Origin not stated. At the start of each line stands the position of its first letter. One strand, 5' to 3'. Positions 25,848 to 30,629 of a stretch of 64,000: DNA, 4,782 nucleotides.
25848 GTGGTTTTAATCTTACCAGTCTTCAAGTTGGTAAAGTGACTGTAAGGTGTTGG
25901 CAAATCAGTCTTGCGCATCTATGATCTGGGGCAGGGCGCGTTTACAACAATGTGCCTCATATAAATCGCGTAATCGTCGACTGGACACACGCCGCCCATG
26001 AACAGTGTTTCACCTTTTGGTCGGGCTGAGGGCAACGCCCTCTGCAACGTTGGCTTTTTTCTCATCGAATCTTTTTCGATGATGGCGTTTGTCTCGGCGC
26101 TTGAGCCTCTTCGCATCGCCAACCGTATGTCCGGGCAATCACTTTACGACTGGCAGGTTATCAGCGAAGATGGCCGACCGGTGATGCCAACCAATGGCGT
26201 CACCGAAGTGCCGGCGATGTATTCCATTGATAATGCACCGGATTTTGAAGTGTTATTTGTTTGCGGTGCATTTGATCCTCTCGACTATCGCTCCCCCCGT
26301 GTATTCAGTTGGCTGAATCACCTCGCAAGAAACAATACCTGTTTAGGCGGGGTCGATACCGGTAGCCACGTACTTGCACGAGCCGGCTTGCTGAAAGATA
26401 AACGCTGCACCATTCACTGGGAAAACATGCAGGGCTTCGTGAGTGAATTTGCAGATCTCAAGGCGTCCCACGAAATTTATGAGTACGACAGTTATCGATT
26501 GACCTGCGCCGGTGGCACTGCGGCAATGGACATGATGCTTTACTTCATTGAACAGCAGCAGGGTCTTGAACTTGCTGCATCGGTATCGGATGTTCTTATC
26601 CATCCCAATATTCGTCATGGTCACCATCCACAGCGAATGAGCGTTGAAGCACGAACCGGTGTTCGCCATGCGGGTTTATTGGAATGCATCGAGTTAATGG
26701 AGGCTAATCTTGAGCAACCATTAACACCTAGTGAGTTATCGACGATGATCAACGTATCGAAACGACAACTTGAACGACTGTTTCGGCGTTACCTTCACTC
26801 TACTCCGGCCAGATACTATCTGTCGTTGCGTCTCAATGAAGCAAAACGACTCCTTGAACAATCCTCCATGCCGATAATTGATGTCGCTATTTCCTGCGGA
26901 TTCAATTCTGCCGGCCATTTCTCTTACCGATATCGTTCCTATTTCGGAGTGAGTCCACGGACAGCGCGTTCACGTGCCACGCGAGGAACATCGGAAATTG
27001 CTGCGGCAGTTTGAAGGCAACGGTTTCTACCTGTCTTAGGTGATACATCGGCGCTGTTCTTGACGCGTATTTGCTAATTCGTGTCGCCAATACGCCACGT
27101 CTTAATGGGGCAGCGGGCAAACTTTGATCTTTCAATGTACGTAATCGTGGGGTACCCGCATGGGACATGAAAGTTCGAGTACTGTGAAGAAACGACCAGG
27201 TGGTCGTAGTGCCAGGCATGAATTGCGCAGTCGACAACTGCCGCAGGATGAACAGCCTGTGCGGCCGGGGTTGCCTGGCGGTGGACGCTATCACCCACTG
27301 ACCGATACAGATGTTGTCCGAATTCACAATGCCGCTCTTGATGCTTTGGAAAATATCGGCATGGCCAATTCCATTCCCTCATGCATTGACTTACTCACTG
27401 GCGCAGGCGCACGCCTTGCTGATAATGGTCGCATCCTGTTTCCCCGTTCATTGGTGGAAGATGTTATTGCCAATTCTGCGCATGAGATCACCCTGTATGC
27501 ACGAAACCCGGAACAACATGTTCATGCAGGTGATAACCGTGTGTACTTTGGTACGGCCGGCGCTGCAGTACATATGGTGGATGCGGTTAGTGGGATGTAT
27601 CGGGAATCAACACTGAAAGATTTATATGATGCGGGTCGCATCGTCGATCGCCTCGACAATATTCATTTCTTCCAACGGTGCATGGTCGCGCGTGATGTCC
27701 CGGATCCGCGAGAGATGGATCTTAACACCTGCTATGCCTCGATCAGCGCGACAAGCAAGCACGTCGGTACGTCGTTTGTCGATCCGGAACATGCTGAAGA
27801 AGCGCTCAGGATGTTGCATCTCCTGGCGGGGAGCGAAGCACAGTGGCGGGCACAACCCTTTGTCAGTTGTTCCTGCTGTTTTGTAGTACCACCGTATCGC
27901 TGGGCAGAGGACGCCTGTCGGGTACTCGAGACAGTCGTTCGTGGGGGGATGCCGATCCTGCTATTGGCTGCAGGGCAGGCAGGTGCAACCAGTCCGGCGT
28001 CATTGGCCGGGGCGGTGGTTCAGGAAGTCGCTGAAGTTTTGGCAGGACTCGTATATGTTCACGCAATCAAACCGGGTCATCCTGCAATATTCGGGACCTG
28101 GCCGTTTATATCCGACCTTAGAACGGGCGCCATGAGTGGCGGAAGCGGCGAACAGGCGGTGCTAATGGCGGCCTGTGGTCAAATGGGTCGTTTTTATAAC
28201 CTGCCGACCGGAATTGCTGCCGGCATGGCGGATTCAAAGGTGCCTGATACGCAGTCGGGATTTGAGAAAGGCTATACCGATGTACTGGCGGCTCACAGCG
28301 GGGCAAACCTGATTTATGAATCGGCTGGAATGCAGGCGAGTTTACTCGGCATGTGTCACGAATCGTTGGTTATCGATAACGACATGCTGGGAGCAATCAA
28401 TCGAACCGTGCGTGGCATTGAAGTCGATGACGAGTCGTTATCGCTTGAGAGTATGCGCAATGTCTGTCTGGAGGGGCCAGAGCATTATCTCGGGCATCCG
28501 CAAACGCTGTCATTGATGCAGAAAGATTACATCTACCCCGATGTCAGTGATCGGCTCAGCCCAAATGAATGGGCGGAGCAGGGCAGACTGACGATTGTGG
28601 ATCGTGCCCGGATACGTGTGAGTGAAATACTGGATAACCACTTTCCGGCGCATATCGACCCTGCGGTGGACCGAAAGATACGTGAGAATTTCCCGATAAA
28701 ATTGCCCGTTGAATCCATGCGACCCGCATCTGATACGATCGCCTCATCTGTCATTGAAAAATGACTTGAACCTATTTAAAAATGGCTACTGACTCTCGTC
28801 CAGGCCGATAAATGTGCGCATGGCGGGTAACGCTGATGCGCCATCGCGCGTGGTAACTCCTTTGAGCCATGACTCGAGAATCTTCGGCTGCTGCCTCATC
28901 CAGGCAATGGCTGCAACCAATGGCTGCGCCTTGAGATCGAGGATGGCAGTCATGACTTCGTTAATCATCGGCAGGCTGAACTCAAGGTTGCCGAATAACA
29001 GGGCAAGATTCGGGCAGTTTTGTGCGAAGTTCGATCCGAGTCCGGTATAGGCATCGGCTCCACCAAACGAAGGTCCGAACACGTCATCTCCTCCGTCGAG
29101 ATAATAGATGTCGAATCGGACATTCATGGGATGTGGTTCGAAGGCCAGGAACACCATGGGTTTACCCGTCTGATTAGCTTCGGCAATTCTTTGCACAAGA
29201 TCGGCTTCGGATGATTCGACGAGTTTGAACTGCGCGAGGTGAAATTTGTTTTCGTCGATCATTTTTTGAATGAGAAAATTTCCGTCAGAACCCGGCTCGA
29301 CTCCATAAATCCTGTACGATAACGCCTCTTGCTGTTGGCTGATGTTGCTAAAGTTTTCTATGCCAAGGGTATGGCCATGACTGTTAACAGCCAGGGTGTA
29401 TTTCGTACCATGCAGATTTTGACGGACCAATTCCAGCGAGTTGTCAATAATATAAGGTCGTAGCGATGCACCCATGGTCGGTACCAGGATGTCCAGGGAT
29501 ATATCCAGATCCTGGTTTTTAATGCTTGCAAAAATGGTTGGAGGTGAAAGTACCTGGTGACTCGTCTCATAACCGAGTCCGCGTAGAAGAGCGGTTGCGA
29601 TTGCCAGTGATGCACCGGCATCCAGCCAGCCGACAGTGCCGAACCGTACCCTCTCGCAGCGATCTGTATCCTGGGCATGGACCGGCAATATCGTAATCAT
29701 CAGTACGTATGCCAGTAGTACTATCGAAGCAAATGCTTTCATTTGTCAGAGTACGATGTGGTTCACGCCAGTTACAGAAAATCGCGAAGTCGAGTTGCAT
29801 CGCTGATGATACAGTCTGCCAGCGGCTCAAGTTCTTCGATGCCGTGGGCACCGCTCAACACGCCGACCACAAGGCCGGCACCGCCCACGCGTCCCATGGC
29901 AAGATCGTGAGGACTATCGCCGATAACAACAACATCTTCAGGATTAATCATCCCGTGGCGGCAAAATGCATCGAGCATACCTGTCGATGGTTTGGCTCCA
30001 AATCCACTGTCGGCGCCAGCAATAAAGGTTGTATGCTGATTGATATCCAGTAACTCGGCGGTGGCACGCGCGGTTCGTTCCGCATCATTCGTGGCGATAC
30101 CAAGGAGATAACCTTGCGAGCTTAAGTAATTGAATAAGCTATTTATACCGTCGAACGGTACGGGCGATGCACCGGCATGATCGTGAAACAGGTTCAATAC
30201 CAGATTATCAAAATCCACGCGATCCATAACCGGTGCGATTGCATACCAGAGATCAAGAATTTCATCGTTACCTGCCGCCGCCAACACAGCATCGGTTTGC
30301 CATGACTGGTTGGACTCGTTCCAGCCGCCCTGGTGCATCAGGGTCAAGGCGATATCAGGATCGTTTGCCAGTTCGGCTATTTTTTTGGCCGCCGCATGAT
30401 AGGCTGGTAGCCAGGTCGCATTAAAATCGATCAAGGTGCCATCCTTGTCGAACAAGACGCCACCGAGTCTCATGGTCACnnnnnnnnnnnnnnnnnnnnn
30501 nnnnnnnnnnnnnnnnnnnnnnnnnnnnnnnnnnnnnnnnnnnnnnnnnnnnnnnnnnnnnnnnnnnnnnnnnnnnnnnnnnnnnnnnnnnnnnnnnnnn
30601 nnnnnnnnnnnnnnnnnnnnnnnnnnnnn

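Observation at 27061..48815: Shared 21-bp-periodic box upstream of mttB1, mttB2 and the GcvT-family gene defines a putative regulon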

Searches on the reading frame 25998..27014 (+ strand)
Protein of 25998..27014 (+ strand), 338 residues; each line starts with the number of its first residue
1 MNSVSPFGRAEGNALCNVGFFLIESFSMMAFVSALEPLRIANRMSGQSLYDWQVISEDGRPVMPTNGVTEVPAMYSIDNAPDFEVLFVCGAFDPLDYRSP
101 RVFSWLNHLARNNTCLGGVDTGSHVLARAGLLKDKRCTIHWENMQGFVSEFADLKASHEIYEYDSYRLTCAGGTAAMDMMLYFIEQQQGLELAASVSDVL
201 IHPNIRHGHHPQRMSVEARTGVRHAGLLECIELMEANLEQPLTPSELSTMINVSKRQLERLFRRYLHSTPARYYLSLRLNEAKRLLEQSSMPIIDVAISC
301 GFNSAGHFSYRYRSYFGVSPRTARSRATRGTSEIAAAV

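Call 4: search_protein_families(library=pfam, proteins=[window:25998-27014:+])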
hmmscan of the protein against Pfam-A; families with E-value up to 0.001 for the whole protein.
window:25998-27014:+ (338 aa): 3 families
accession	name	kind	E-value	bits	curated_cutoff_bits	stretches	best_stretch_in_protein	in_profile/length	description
PF12833.13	HTH_18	-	2.8e-23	82.4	33.6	1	247-325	1-79/80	Helix-turn-helix domain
PF00165.29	HTH_AraC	-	5.6e-11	42.7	26.6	1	286-321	1-38/42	Bacterial regulatory helix-turn-helix proteins, AraC family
PF01965.30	DJ-1_PfpI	-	1.6e-07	31.8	26.6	1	48-186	26-165/165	DJ-1/PfpI family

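Call 46: find_related_loci(query=window:25998-27014:+, collection=genome_contigs, flank=4000)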
Query window:25998-27014:+ (338 aa) in genome_contigs; peptide patterns used: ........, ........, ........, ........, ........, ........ (x = any residue, [..] = any of these).
86 stretches matched a pattern; 27 encode a relative of the query (tblastn E <= 1e-3); 27 distinct loci.
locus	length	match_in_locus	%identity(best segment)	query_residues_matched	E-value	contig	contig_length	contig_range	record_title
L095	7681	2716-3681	81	7-328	0e+0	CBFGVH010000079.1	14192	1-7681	MAG TPA_asm: uncultured Gammaproteobacteria bacterium isolate SRR17295757_binner13_Refined_112 genome assembly, contig:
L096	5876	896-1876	81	1-328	0e+0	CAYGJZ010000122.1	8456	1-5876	MAG TPA_asm: uncultured Gammaproteobacteria bacterium isolate ERP116193_co2_216 genome assembly, contig: NODE_20037_leng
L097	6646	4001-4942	82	7-320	0e+0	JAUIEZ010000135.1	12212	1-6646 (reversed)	MAG: Gammaproteobacteria bacterium isolate 8_bin.56 NODE_4858_length_12212_cov_1.109144, whole genome shotgun sequence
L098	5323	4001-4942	82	7-320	0e+0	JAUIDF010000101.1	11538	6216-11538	MAG: Gammaproteobacteria bacterium isolate 7_bin.6 NODE_4772_length_11538_cov_0.800719, whole genome shotgun sequence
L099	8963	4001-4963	78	7-327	1e-178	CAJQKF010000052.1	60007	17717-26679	MAG: uncultured Gammaproteobacteria bacterium isolate 0.2_20180511_Bin_32_1 genome assembly, contig: c_000000000538, who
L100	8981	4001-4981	70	7-334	6e-163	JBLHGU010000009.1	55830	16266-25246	MAG: Parasphingorhabdus sp. isolate 3300054976_34 Ga0535667_0000320, whole genome shotgun sequence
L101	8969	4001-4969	56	3-326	2e-123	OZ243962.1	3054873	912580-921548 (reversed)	MAG: Candidatus Poriferihabitaceae bacterium isolate 32b2e305-c3db-4362-a3a8-656a4bdf3677 genome assembly, chromosome: 1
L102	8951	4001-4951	55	7-324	2e-123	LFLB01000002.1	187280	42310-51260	MAG: Candidatus Spongiihabitans thiooxidans isolate LS_SOB contig28595, whole genome shotgun sequence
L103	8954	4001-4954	54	7-325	7e-123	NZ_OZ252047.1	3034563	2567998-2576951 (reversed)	MAG: Candidatus Spongiihabitans sp. isolate 0f302991-e8ce-4c27-b8b3-1c27fcb5bdee chromosome 1, complete sequence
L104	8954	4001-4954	54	7-325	2e-120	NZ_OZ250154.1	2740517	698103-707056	MAG: Candidatus Spongiihabitans sp. isolate 9bea2e88-feb8-4b27-847e-43f480efb806 chromosome 1, complete sequence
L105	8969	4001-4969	52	3-326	6e-118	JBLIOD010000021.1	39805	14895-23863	MAG: Gammaproteobacteria bacterium isolate 3300053785_172 Ga0535658_0001481, whole genome shotgun sequence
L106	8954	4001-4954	55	7-325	3e-116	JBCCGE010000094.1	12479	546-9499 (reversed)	MAG: Pseudomonadota bacterium isolate P01_B01_bin.36 k141_921717_length_12479_cov_12.0000, whole genome shotgun sequence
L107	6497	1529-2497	51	1-325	5e-115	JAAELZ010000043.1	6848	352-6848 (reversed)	MAG: Proteobacteria bacterium isolate Bpl_19 BplG_CONTIG233665, whole genome shotgun sequence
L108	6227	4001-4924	52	17-325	4e-114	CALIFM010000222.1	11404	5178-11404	MAG: uncultured Gammaproteobacteria bacterium isolate R2_Bin_Bin_4_1 genome assembly, contig: c_000000675506, whole geno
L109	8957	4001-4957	57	7-325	4e-114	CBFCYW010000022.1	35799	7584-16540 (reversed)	MAG TPA_asm: uncultured Chromatiales bacterium isolate SRR6194934_maxbin2_6 genome assembly, contig: ERZ781394.256, whol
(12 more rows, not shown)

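Call 63: search_protein_families(library=ncbifam, proteins=[window:25998-27014:+], max_evalue=1e-10)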
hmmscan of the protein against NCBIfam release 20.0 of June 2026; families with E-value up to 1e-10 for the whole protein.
window:25998-27014:+ (338 aa): 6 families
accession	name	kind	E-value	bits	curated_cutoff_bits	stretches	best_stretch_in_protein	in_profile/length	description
NF052371.1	TransRegGbdRPseu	equivalog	1e-105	353.8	480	1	13-329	14-329/365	choline metabolism transcriptional regulator GbdR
NF006902.0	PRK09393.1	equivalog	2.2e-38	132.3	425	1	45-329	40-324/327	transcriptional regulator FtrA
NF010028.0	PRK13503.1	equivalog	8.4e-16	58.2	288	1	227-327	173-273/278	HTH-type transcriptional activator RhaS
NF041686.2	ant_diox_reg_AndR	equivalog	1.5e-15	57.6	350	1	191-322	182-316/321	anthranilate 1,2-dioxygenase regulatory protein AndR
NF033869.1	viru_reg_Rsp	equivalog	7.2e-12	44.5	400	1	221-327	143-249/701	AraC family transcriptional regulator Rsp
TIGR04094.1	adjacent_YSIRK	equivalog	1.5e-11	43.9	200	1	229-322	289-381/383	YSIRK-targeted surface antigen transcriptional regulator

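Call 65: search_solved_structures(query=window:25998-27014:+, max_evalue=0.00001)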
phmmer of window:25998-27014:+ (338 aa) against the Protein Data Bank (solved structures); distinct sequences matched with E-value up to 0.00001: 20.
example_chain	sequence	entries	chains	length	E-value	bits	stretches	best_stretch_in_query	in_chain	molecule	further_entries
3oio_A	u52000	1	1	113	1e-30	110.5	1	226-327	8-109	Transcriptional regulator (AraC-type DNA-binding domain-containing proteins)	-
3gra_A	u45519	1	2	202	1.3e-20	77.3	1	17-211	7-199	Transcriptional regulator, AraC family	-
3mn2_A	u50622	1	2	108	5.9e-12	48.8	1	230-327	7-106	probable AraC family transcriptional regulator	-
1xs9_A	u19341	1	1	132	3.8e-09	39.6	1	230-332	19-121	Multiple antibiotic resistance protein marA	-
1bl0_A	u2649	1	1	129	4e-09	39.6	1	230-332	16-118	PROTEIN (MULTIPLE ANTIBIOTIC RESISTANCE PROTEIN)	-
3er6_A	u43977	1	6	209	7.9e-08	35.3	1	30-191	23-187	Putative transcriptional regulator protein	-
7bef_G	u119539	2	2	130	2.7e-07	33.5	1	206-324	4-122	Transcriptional activator RamA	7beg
3w6v_A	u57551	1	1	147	3e-07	33.4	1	237-325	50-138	AdpA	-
3mgk_A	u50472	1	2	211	3.7e-07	33.1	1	39-198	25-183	Intracellular protease/amidase related enzyme (ThiJ family)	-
7w5w_J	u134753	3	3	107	9e-07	31.8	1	229-326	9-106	Regulatory protein SoxS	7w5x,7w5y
6ni5_A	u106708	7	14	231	2.1e-06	30.6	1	55-183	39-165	Isonitrile hydratase InhA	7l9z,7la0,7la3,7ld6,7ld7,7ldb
3noq_A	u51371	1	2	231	2.7e-06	30.2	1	55-183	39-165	ThiJ/PfpI family protein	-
3noo_A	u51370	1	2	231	5.2e-06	29.3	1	55-183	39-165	ThiJ/PfpI family protein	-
3mkl_A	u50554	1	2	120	5.7e-06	29.2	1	243-331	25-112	HTH-type transcriptional regulator gadX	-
3nov_A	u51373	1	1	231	6.5e-06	29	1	55-183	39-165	ThiJ/PfpI family protein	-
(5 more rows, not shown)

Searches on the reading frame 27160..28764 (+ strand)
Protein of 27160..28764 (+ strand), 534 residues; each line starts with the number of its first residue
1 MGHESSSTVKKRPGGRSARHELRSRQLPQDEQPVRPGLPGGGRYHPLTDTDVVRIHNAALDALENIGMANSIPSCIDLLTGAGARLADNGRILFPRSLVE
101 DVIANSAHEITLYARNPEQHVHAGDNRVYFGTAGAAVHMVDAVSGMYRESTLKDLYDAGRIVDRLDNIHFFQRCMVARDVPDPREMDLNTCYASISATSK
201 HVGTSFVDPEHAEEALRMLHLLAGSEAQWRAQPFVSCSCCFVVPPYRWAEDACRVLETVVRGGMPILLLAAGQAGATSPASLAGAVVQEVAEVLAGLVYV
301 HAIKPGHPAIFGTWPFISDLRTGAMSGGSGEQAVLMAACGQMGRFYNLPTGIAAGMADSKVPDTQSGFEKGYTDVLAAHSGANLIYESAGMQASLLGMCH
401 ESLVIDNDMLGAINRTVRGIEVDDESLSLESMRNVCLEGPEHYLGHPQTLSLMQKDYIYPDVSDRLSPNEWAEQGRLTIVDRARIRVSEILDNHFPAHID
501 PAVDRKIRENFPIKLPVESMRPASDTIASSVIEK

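Call 4: search_protein_families(library=pfam, proteins=[window:27160-28764:+])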
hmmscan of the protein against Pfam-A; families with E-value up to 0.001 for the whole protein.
window:27160-28764:+ (534 aa): 1 family
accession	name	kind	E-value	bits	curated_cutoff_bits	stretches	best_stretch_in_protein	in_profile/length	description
PF06253.16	MTTB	-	4e-116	388.4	25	1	13-509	2-490/500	Trimethylamine methyltransferase (MTTB)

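Call 63: search_protein_families(library=ncbifam, proteins=[window:27160-28764:+], max_evalue=1e-10)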
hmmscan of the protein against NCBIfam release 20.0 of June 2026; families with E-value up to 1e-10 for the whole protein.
window:27160-28764:+ (534 aa): 1 family
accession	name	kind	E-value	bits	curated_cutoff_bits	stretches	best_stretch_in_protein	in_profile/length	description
TIGR02369.2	trimeth_pyl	equivalog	2.5e-108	362.6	525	1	47-509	6-463/469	[trimethylamine--corrinoid protein] Co-methyltransferase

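Call 66: search_solved_structures(query=window:27160-28764:+, max_evalue=0.00001)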
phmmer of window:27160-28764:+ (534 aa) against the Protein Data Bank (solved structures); distinct sequences matched with E-value up to 0.00001: 5.
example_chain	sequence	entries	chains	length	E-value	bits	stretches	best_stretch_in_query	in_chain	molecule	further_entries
2qne_A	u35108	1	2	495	1.1e-63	219.1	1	43-508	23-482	Putative methyltransferase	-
9yce_A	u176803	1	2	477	1.1e-63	219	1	43-508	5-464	Glycine betaine methyltransferase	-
7xcl_A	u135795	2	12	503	2.2e-52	181.7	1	47-503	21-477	Trimethylamine methyltransferase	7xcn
7xcm_A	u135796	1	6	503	2.4e-52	181.6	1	47-503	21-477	Trimethylamine methyltransferase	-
4yyc_A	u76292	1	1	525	1.1e-43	153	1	33-510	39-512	Putative trimethylamine methyltransferase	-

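Call 82: search_solved_structures(query=window:27160-28764:+, max_evalue=1e-40, show_alignments=3)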
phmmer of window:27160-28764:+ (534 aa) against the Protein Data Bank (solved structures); distinct sequences matched with E-value up to 1e-40: 5.
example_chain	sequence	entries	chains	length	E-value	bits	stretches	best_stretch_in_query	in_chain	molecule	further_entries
2qne_A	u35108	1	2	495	1.1e-63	219.1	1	43-508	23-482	Putative methyltransferase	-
9yce_A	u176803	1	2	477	1.1e-63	219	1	43-508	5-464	Glycine betaine methyltransferase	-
7xcl_A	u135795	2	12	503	2.2e-52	181.7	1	47-503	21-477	Trimethylamine methyltransferase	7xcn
7xcm_A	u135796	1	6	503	2.4e-52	181.6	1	47-503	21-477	Trimethylamine methyltransferase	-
4yyc_A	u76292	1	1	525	1.1e-43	153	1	33-510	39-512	Putative trimethylamine methyltransferase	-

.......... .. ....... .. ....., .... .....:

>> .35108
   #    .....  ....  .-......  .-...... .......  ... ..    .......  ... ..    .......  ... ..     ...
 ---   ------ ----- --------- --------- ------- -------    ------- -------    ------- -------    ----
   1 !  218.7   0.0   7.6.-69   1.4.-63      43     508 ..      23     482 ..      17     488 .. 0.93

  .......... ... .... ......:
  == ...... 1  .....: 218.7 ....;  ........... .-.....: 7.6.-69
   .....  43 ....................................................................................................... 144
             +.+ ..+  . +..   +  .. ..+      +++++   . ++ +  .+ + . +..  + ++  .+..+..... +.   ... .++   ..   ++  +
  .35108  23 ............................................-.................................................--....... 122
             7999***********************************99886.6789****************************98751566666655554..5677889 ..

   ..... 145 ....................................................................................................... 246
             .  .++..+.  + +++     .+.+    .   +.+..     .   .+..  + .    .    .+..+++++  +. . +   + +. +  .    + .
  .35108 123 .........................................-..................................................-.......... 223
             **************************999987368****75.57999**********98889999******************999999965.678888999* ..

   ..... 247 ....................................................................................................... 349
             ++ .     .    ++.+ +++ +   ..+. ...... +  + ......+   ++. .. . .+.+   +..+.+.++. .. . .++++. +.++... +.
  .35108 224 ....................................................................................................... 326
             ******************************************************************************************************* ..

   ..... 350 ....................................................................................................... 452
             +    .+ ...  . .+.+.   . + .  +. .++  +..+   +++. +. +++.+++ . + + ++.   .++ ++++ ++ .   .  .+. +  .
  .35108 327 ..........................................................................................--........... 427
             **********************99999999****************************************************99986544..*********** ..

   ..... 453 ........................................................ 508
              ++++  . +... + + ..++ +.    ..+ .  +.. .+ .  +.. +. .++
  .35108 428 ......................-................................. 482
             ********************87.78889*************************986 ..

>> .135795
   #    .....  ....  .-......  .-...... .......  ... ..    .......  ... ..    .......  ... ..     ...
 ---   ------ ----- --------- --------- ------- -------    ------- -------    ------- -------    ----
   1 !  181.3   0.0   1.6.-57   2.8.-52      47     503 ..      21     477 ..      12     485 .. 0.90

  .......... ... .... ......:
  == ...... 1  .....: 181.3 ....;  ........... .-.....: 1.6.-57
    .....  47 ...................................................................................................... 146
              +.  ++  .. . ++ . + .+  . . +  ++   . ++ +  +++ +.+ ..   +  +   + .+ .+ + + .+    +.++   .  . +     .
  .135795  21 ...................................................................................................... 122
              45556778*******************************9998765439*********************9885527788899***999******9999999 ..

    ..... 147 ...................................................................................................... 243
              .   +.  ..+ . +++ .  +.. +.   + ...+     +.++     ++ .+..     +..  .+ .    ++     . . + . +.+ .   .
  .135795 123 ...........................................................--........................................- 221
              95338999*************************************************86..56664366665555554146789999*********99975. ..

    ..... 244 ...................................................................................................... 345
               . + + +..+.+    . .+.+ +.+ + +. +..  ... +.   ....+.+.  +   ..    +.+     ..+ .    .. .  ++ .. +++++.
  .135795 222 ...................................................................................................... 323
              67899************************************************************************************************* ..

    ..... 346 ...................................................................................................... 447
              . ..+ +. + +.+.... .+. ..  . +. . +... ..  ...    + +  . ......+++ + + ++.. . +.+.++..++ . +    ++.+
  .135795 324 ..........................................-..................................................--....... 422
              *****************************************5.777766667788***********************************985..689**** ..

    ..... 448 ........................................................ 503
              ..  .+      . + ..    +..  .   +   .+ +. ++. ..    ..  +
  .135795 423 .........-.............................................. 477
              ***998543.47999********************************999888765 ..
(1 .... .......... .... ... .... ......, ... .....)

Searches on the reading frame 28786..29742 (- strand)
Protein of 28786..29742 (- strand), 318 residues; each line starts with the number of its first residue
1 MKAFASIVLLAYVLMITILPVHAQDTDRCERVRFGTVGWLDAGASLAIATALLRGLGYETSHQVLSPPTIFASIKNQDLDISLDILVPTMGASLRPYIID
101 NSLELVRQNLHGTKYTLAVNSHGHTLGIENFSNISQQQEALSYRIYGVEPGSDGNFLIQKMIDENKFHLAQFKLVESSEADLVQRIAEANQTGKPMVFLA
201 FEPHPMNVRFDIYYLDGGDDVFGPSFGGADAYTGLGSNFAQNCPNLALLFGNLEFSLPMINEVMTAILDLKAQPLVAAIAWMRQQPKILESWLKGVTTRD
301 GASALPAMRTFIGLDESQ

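Call 4: search_protein_families(library=pfam, proteins=[window:28786-29742:-])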
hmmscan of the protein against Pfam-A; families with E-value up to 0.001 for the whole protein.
window:28786-29742:- (318 aa): 1 family
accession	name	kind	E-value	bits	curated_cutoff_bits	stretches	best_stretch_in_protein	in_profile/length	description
PF04069.17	OpuAC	-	7.1e-36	124.6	21.2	1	31-284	2-257/257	Substrate binding domain of ABC-type glycine betaine transport system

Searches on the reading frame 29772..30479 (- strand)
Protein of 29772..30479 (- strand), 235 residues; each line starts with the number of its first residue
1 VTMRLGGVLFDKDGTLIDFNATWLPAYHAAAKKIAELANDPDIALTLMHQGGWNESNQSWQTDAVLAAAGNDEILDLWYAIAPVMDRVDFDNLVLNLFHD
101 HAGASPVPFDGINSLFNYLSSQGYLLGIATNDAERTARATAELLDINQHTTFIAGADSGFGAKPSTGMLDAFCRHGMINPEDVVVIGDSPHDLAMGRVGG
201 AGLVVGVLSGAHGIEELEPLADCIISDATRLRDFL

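Call 44: search_protein_families(library=pfam, proteins=[window:29772-30479:-])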
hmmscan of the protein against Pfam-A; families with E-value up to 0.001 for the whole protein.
window:29772-30479:- (235 aa): 5 families
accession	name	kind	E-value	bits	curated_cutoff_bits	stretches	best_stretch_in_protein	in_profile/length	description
PF00702.32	Hydrolase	-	1.9e-20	74.5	26.4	1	7-200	3-191/191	haloacid dehalogenase-like hydrolase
PF13419.12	HAD_2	-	1.9e-20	74.2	23.8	1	8-198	1-170/178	Haloacid dehalogenase-like hydrolase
PF13242.12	Hydrolase_like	-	1.9e-08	34.5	22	1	162-218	3-59/75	HAD-hyrolase-like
PF12710.13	HAD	-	1.5e-07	32.4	27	1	8-197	1-189/189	haloacid dehalogenase-like hydrolase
PF08282.18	Hydrolase_3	-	0.00077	19.7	20.9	0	169-206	192-229/255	haloacid dehalogenase-like hydrolase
